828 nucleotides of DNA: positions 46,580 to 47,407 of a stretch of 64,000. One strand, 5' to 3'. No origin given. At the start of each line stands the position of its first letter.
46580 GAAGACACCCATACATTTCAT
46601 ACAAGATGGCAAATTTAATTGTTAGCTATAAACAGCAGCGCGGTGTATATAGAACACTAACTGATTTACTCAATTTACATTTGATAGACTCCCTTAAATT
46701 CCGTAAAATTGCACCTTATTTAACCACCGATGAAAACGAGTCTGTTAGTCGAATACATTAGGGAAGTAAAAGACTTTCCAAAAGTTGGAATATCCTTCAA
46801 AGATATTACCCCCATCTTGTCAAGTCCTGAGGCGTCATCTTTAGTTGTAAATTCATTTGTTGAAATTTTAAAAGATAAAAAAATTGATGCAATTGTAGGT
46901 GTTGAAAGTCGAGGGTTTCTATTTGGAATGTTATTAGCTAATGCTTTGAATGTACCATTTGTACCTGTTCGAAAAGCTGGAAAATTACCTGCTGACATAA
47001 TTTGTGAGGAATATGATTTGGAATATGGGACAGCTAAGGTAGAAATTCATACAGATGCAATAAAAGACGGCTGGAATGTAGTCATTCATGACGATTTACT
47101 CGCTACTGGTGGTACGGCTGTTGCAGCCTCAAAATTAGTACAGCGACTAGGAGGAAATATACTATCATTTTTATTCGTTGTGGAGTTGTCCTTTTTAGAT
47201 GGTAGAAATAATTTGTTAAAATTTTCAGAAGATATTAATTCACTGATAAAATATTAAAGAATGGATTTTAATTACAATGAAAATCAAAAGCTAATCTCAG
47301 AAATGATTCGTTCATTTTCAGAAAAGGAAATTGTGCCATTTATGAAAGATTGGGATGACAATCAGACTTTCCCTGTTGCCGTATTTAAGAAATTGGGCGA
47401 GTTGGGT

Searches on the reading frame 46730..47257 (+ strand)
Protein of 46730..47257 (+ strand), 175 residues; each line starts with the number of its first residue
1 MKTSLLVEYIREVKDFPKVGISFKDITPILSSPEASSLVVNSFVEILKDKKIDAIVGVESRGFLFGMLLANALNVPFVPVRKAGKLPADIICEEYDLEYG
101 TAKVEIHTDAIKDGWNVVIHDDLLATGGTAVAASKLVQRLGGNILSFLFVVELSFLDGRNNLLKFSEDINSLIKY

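Call 49: search_protein_families(library=pfam, proteins=[window:46730-47257:+], max_evalue=0.001)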
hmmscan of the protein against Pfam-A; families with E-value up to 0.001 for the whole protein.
window:46730-47257:+ (175 aa): 1 family
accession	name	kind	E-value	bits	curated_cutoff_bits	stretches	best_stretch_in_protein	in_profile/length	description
PF00156.33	Pribosyltran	-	1.3e-10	41.2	26.3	1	45-142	21-115/158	Phosphoribosyl transferase domain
